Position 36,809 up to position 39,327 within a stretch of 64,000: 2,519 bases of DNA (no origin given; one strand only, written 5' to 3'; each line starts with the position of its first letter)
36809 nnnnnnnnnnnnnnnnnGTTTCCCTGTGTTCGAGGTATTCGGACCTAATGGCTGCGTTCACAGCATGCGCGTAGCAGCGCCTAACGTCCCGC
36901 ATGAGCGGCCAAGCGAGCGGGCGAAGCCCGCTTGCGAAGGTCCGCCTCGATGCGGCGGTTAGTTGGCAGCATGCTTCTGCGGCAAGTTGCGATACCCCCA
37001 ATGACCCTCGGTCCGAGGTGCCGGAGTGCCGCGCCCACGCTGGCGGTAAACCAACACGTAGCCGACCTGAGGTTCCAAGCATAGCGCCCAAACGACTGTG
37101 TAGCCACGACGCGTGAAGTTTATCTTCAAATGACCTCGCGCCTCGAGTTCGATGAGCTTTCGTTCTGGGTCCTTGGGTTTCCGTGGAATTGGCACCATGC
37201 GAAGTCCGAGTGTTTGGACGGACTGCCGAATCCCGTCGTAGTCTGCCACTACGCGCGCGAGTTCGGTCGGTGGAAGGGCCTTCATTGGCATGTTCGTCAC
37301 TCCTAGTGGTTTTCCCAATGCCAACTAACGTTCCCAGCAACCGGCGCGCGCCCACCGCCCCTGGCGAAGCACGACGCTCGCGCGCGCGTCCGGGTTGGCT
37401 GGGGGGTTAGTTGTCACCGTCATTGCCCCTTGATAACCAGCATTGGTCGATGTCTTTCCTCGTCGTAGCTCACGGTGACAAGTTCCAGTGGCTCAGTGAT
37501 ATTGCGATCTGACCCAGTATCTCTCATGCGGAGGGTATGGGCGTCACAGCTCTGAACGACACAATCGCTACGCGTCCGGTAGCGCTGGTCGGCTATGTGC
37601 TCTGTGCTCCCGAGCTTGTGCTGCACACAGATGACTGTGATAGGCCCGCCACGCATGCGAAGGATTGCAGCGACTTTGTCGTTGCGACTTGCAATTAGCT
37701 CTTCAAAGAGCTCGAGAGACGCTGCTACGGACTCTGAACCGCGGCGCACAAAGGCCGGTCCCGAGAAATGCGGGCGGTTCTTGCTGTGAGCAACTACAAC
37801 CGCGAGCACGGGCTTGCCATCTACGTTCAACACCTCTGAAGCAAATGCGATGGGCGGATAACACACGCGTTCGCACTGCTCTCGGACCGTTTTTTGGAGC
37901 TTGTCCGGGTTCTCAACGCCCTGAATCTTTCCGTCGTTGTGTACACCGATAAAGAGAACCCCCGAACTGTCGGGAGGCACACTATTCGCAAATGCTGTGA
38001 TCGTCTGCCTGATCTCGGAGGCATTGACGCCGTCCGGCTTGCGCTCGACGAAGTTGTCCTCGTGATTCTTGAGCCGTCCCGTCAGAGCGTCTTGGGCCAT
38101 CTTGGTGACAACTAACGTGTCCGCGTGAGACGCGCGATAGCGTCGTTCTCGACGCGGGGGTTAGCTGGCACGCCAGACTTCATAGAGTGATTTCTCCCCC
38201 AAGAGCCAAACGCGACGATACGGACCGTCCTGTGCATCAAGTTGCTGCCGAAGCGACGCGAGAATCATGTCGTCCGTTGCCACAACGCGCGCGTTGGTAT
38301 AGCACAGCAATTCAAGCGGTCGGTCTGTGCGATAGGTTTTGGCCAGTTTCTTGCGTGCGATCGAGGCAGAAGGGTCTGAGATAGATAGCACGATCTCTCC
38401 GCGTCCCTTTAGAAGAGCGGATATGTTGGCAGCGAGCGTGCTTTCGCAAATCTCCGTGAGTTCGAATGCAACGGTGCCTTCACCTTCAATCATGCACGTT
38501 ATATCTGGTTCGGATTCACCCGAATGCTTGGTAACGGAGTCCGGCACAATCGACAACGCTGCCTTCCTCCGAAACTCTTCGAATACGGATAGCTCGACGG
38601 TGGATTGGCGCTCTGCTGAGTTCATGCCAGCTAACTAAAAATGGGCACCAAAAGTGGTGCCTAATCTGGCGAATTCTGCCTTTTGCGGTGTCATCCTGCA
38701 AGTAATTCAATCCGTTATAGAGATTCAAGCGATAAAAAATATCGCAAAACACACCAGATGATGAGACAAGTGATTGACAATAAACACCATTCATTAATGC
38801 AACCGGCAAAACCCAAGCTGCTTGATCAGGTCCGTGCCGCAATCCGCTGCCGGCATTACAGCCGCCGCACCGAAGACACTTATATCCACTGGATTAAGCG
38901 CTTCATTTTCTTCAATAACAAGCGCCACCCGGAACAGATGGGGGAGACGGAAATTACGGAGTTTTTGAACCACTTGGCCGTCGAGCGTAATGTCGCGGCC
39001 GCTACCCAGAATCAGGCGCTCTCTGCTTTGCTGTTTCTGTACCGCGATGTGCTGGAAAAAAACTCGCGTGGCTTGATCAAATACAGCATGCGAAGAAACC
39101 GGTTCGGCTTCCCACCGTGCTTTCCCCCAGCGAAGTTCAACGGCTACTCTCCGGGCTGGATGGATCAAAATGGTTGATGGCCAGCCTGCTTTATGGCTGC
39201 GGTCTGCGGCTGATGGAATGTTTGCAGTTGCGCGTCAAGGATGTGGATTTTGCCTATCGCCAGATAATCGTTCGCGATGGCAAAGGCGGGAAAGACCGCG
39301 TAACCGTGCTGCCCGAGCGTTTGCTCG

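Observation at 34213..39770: Chromosomal integron between priA and argS: inactivated intI plus a 4.4-kb array of about six cassette ORFs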

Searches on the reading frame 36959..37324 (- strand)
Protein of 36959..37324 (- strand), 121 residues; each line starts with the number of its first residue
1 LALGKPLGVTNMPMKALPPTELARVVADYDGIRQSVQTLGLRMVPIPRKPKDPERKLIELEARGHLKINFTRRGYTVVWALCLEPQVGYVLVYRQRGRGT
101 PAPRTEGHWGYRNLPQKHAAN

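Call 6: search_protein_families(library=pfam, proteins=[window:36959-37324:-], max_evalue=0.01)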
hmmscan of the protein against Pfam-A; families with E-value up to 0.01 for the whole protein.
window:36959-37324:- (121 aa): 0 families

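Call 7: search_protein_families(library=ncbifam, proteins=[window:36959-37324:-], max_evalue=0.01)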
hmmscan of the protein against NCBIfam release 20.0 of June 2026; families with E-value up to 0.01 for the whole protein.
window:36959-37324:- (121 aa): 0 families

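Call 12: search_protein_families(library=padloc, proteins=[window:36959-37324:-], max_evalue=0.1)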
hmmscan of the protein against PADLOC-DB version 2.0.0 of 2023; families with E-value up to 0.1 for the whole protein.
window:36959-37324:- (121 aa): 0 families

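Call 13: search_protein_families(library=phrogs, proteins=[window:36959-37324:-], max_evalue=0.1)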
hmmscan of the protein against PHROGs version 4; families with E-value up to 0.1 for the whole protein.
window:36959-37324:- (121 aa): 0 families

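Call 35: find_homologous_proteins(query=window:36959-37324:-, max_evalue=0.001)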
Query window:36959-37324:- (121 aa): 2 proteins with E <= 0.001 among 7 candidates.
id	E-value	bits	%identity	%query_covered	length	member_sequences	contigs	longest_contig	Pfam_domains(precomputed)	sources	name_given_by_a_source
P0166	2.5e-60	220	87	91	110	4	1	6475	-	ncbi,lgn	-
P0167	3.2e-38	148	64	88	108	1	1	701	-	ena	-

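Call 53: find_encoding_contigs(protein=P0166, flank=10000, max_places=4)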
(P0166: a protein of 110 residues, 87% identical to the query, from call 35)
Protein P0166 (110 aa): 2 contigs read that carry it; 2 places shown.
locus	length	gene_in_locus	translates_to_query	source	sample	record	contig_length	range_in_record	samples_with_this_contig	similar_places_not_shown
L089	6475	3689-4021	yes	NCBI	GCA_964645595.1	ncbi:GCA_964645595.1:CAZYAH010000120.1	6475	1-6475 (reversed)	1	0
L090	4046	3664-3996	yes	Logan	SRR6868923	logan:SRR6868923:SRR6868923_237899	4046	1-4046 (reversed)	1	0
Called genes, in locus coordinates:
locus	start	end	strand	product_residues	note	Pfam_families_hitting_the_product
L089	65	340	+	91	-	-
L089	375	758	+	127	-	PF08357:SEFIR, PF01582:TIR, PF13676:TIR_2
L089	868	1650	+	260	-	-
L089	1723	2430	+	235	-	-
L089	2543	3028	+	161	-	-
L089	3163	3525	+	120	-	PF03992:ABM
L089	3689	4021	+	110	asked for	-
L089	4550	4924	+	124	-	PF11399:DUF3192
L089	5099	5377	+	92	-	-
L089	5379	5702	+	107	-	-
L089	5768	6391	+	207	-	PF13489:Methyltransf_23, PF01209:Ubie_methyltran, PF13847:Methyltransf_31, PF08241:Methyltransf_11, PF08242:Methyltransf_12, PF13649:Methyltransf_25, PF20922:Anamorsin_N (weak)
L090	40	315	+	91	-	-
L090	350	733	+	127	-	PF08357:SEFIR, PF01582:TIR, PF13676:TIR_2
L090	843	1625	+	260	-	-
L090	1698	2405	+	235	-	-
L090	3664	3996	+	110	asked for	-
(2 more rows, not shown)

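Call 68: search_protein_representatives(protein=window:36959-37291:-)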
Query: 110 residues. Proteins with E-value up to 0.001 (for the whole library): 4; up to 1e-10: 2; up to 1e-30: 1. The best 4 are listed.
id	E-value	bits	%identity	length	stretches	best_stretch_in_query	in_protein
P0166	4.5e-61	220.2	87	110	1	1-110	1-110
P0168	4.1e-25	104.3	60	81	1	1-81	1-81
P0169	2.8e-07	46.8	36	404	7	55-88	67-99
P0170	7.4e-04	35.8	28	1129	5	42-100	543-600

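Call 76: predict_structure(alignment_id=A4)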
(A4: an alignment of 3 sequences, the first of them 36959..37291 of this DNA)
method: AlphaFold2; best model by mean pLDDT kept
length: 110 residues; sequences in the alignment: 3
mean_pLDDT: 44.9   pTM: 0.30
mean pLDDT of the five models: 44.9, 41.0, 40.7, 38.7, 38.4
residues with pLDDT >= 90: 0; 70-90: 0; 50-70: 41; < 50: 69
segments of 3 or more residues with pLDDT < 50: 1-20, 29-38, 53-62, 73-76, 89-110
pLDDT, mean of each block of 10 residues (from residue 1): 32 39 50 45 56 46 51 50 51 40 33
secondary structure, 60 per line:
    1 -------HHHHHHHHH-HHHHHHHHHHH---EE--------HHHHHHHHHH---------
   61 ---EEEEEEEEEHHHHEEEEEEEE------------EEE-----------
elements in order: H8-16 H18-28 H42-51 E64-72 H73-76 E77-84 E97-99

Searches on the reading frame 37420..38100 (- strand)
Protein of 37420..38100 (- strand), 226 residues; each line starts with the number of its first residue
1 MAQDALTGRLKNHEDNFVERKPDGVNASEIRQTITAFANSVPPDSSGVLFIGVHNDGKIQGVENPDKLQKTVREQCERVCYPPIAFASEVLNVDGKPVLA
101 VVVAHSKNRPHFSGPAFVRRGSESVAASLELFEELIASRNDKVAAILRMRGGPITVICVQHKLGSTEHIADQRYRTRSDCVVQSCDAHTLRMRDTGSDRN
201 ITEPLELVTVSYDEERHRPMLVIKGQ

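Call 6: search_protein_families(library=pfam, proteins=[window:37420-38100:-], max_evalue=0.01)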
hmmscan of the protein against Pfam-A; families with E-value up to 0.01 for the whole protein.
window:37420-38100:- (226 aa): 1 family
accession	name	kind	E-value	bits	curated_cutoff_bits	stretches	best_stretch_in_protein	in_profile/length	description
PF04326.19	SLFN_AlbA_2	-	8.9e-20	71.8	25.3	1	14-127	1-117/118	Schlafen, AlbA_2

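Call 7: search_protein_families(library=ncbifam, proteins=[window:37420-38100:-], max_evalue=0.01)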
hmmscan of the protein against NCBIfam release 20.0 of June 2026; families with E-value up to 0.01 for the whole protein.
window:37420-38100:- (226 aa): 0 families

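Call 12: search_protein_families(library=padloc, proteins=[window:37420-38100:-], max_evalue=0.1)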
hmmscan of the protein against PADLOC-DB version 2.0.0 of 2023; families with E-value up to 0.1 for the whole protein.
window:37420-38100:- (226 aa): 1 family
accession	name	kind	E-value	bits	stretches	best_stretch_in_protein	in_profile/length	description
PDLC02394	pAgo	-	0.0031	13.3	1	27-66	54-91/1121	-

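Call 13: search_protein_families(library=phrogs, proteins=[window:37420-38100:-], max_evalue=0.1)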
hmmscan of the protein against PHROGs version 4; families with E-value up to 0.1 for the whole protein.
window:37420-38100:- (226 aa): 1 family
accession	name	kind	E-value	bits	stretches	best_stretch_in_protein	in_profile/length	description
phrog_12156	-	DNA, RNA and nucleotide metabolism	9e-09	35.5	1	11-139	15-151/485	DNA helicase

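Call 56: search_solved_structures(query=window:37420-38100:-, max_evalue=1)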
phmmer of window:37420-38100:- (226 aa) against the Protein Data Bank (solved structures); distinct sequences matched with E-value up to 1: 1.
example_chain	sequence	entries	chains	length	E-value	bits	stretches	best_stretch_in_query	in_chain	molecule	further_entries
2kyy_A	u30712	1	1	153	0.016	18.2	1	18-106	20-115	Possible ATP-dependent DNA helicase RecG-related protein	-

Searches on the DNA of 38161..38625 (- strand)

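Call 54: search_with_rna_model(model_id=R1, sources=[L082, L084, L085, L086, L087, L088, L089, L090, L083], filters=off, max_evalue=0.01)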
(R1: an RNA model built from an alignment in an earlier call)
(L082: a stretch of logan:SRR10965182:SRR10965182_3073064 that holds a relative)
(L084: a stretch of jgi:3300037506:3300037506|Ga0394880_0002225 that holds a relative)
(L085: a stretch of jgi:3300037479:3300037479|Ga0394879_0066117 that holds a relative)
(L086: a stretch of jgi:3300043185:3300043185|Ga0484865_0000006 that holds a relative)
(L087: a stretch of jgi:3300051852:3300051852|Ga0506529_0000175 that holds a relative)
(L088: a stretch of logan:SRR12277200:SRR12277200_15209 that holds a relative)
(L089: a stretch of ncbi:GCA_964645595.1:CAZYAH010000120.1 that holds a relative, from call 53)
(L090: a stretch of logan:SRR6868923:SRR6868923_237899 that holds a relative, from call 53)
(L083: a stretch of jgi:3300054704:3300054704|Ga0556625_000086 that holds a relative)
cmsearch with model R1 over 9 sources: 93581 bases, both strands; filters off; matches with E-value up to 0.01: 25.
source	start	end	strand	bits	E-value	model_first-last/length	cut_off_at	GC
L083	9240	9317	+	72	6.3e-16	1-73/73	no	0.64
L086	1710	1772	+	68.9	3.9e-15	1-73/73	no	0.65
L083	6897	6959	+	65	3.8e-14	1-73/73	no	0.73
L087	3809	3889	+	63.4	9.3e-14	1-73/73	no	0.7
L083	5130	5193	+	60.5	5.2e-13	1-73/73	no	0.7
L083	8277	8346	+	57.8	2.6e-12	1-73/73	no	0.59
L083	7747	7828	+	55.5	9.7e-12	1-73/73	no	0.67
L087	3026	3083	+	43.2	1.3e-08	1-73/73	no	0.69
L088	11151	11228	-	42.4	2e-08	1-73/73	no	0.68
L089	1657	1719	-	40.7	5.5e-08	1-73/73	no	0.65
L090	1632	1694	-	40.7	5.5e-08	1-73/73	no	0.65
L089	2425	2520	-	40.2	7.3e-08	1-73/73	no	0.72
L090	2400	2495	-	40.2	7.3e-08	1-73/73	no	0.72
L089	3571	3657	-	37.9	2.8e-07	1-73/73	no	0.64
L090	3546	3632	-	37.9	2.8e-07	1-73/73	no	0.64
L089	3023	3112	-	37.4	3.6e-07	1-73/73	no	0.62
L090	2998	3087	-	37.4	3.6e-07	1-73/73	no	0.62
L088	10703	10792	-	37.4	3.8e-07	1-73/73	no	0.71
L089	4970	5059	-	35.8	9.5e-07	1-73/73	no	0.64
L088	9949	10005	-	33.7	3.3e-06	1-73/73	no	0.61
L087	1662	1722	+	33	4.8e-06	1-73/73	no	0.59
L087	1006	1083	+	30.9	1.6e-05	1-73/73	no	0.59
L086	115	194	+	29.3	4.3e-05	1-73/73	no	0.69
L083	5130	5193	-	22.6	0.0021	1-73/73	no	0.7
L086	1059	1124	+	20.2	0.0087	1-73/73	no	0.56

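Call 77: search_with_rna_model(model_id=R1, sources=[L094, L095, L096, L097, L098, L099, L100, L101, L102, L103, L104, L105, L106, L107, L108, L109, L110, L111, L112, L113, L114, L115, L116, L117, L118, L119, L120, L121, L122, L123, L124, L125, L126, L127, L128, L129, L130, L131, L132, L133, L134, L135, L136, L137, L138, L139, L140, L141, L142, L143, L144, L145, L146], filters=default, max_evalue=0.01)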
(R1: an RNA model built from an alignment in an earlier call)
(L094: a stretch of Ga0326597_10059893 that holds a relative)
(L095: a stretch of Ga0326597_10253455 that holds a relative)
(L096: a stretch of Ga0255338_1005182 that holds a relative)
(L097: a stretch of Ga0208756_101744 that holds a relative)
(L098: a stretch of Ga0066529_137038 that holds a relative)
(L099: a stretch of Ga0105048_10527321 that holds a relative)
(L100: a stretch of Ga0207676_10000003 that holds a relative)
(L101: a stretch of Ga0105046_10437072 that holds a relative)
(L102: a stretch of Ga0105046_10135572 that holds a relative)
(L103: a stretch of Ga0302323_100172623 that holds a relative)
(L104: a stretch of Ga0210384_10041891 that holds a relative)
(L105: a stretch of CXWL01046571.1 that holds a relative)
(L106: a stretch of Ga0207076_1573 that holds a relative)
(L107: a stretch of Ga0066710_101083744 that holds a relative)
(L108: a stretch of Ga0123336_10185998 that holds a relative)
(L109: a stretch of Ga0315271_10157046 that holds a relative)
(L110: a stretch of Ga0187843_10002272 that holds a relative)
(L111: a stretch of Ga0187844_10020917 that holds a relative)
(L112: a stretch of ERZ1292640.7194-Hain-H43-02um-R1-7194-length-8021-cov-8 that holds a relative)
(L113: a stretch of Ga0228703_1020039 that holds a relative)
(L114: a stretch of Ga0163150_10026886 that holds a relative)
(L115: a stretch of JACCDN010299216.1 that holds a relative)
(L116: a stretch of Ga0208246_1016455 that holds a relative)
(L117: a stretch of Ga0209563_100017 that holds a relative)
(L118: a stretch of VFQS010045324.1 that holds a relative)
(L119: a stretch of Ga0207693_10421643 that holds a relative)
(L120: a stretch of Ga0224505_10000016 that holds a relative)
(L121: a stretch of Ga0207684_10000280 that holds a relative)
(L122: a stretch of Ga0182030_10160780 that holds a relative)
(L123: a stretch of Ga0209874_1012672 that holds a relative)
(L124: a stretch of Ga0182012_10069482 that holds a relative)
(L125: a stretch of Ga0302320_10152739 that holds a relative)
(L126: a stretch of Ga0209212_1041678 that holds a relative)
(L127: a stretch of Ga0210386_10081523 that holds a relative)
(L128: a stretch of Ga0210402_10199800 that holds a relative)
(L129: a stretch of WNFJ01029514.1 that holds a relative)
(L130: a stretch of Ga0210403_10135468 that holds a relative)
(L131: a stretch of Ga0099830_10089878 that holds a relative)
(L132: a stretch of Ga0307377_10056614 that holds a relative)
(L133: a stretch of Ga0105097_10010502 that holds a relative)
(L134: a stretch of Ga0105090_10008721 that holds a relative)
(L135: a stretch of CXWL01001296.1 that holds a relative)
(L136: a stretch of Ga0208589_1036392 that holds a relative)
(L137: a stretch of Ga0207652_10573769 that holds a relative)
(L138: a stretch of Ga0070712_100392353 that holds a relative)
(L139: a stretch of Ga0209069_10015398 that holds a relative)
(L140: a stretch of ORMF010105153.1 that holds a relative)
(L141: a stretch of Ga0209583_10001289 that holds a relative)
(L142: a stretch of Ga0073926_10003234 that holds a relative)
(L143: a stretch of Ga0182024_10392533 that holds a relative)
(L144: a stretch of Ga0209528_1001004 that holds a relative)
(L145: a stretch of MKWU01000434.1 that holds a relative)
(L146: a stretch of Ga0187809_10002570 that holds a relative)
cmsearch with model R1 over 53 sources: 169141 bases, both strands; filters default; matches with E-value up to 0.01: 50.
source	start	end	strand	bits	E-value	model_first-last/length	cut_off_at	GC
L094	1212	1304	-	51.1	2.3e-10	1-73/73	no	0.69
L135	2904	2987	-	48.1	1.3e-09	1-73/73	no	0.69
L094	3000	3069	-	45.9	4.7e-09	1-73/73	no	0.56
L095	637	711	-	42.2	4.1e-08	1-73/73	no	0.67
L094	1792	1872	-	41.8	5.1e-08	1-73/73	no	0.62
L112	1060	1121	-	41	8.2e-08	1-73/73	no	0.74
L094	669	749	-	40.5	1.1e-07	1-73/73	no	0.64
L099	1094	1171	-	38.4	3.8e-07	1-73/73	no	0.67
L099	478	546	-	37.6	5.9e-07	1-73/73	no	0.59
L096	3457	3516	-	37.6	5.9e-07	1-73/73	no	0.58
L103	2092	2160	-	37.1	8.2e-07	1-73/73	no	0.59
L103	1554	1622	-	34.3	4.1e-06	1-73/73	no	0.57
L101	544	612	-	34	4.9e-06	1-73/73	no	0.59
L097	444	501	-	33.9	5.3e-06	1-73/73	no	0.55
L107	805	868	-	33.7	5.9e-06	1-73/73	no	0.69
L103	1022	1123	-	33.7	5.9e-06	1-73/73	no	0.53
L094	3717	3791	-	33.6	6e-06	1-73/73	no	0.69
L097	2978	3035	-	33.6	6.2e-06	1-73/73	no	0.55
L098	1939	1996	-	33.6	6.2e-06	1-73/73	no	0.55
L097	2062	2119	-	32.1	1.5e-05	1-73/73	no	0.52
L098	1023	1080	-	32.1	1.5e-05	1-73/73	no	0.52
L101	6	74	-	31.7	1.9e-05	1-73/73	no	0.59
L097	4742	4801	-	31.3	2.3e-05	1-73/73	no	0.5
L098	3703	3762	-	31.3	2.3e-05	1-73/73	no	0.5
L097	4287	4346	-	31.3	2.4e-05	1-73/73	no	0.52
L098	3248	3307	-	31.3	2.4e-05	1-73/73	no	0.52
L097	3931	3990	-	31.3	2.4e-05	1-73/73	no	0.52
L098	2892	2951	-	31.3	2.4e-05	1-73/73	no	0.52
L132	1305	1374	-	31.1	2.6e-05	1-73/73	no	0.64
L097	1534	1591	-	31.1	2.6e-05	1-73/73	no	0.53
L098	495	552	-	31.1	2.6e-05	1-73/73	no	0.53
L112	506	592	-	30.8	3.2e-05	1-73/73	no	0.64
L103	498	566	-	30.2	4.6e-05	1-73/73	no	0.55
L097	2505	2562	-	30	5.2e-05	1-73/73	no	0.52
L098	1466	1523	-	30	5.2e-05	1-73/73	no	0.52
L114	2733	2794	-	28.5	0.00012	1-73/73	no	0.61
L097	3446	3502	-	26.6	0.00036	1-73/73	no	0.53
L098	2407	2463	-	26.6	0.00036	1-73/73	no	0.53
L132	2285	2354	-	25.6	0.00066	1-73/73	no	0.67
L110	701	772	-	23.8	0.0019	1-73/73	no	0.6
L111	701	772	-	23.8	0.0019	1-73/73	no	0.6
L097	1119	1176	-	22.8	0.0033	1-73/73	no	0.55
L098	80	137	-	22.8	0.0033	1-73/73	no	0.55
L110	957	1016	-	22.6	0.0039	1-73/73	no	0.55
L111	957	1016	-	22.6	0.0039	1-73/73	no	0.55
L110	1978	2050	-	22.5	0.0041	1-73/73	no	0.56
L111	1978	2050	-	22.5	0.0041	1-73/73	no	0.56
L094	212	283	-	22.2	0.0048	1-73/73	no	0.49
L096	4111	4168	-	21.5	0.007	1-73/73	no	0.48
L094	2574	2636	-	21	0.0094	1-73/73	no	0.52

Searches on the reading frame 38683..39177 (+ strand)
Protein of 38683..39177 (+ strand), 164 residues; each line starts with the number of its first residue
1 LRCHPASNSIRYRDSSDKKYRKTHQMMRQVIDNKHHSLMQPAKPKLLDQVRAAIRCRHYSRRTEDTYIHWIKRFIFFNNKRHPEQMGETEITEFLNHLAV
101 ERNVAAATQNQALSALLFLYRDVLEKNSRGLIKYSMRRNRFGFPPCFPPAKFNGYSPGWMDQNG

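Call 6: search_protein_families(library=pfam, proteins=[window:38683-39177:+], max_evalue=0.01)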
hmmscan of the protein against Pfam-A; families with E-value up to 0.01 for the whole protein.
window:38683-39177:+ (164 aa): 2 families
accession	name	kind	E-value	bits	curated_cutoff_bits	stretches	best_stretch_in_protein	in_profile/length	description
PF13495.12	Phage_int_SAM_4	-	8.5e-34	116.3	27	1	46-126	1-81/85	Phage integrase, N-terminal SAM-like domain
PF02899.23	Phage_int_SAM_1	-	0.0033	18.1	22.3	1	57-121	12-77/83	Phage integrase, N-terminal SAM-like domain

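Call 7: search_protein_families(library=ncbifam, proteins=[window:38683-39177:+], max_evalue=0.01)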
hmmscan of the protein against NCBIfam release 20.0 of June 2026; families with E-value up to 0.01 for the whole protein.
window:38683-39177:+ (164 aa): 3 families
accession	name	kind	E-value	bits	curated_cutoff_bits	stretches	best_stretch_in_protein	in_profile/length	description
TIGR02249.1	integrase_gron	subfamily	2.3e-30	106.1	265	1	46-127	1-82/315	integron integrase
NF011946.0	PRK15417.1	equivalog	3.1e-23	82.5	435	1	45-126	15-96/337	integron integrase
NF040815.2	recomb_XerA_Arch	equivalog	5.9e-06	26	220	1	53-120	6-72/263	site-specific tyrosine recombinase/integron integrase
